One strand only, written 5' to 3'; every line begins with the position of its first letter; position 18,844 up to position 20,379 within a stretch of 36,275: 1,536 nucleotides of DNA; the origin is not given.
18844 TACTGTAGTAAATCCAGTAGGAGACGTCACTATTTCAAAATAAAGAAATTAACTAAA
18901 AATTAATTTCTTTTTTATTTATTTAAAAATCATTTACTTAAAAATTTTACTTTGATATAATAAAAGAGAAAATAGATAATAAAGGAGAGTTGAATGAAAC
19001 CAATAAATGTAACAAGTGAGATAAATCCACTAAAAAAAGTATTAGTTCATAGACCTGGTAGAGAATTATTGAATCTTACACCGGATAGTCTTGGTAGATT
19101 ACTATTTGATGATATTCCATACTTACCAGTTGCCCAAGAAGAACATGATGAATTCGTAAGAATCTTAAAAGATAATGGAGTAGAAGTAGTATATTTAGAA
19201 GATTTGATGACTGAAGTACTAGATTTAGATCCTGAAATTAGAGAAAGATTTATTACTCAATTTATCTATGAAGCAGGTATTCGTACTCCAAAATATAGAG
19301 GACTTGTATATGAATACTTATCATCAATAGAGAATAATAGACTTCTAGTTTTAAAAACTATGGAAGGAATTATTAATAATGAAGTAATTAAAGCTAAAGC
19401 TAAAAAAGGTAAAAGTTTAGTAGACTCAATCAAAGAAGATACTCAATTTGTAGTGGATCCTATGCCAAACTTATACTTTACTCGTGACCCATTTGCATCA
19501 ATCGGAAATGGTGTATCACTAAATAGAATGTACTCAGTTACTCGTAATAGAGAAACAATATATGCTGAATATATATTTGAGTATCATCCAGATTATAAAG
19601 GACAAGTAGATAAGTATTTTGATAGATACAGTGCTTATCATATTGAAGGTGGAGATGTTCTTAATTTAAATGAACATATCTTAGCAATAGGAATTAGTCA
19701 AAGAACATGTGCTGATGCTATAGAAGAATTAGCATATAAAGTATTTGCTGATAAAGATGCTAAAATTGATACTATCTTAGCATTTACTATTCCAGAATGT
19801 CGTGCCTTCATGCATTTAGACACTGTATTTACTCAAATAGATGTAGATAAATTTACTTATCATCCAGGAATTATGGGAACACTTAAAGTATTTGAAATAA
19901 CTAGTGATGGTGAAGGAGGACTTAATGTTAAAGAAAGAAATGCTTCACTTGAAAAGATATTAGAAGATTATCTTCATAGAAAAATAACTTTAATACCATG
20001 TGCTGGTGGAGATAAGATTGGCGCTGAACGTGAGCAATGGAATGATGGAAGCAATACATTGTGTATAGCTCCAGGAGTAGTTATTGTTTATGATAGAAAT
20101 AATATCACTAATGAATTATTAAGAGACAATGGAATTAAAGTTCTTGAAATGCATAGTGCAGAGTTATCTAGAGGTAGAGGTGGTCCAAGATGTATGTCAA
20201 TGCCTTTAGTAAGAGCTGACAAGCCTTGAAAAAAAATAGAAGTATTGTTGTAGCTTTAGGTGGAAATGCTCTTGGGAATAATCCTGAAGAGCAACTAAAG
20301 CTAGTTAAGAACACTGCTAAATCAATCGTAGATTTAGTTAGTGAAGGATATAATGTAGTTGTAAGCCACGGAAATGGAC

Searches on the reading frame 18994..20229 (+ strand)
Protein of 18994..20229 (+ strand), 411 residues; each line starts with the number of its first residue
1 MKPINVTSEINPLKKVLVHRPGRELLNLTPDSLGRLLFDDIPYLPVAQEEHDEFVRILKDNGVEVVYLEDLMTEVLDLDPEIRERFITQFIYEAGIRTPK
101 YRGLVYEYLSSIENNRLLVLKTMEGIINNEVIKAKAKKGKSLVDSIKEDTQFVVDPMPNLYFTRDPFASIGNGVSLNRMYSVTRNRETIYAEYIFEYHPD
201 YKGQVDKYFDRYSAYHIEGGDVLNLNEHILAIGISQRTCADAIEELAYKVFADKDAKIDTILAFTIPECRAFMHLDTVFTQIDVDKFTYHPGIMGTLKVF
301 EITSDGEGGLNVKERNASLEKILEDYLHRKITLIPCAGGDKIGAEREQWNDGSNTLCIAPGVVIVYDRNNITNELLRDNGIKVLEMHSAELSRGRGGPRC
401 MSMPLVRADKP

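Call 51: search_protein_families(library=pfam, proteins=[window:18994-20229:+], max_evalue=0.0001)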
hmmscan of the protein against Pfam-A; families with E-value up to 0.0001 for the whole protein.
window:18994-20229:+ (411 aa): 2 families
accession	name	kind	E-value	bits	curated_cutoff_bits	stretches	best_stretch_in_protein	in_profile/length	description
PF02274.22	ADI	-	5.4e-120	401.3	22.8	1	35-407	2-377/377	Arginine deiminase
PF19420.4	DDAH_eukar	-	6.5e-08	32.6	23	0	157-248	57-153/291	N,N dimethylarginine dimethylhydrolase, eukaryotic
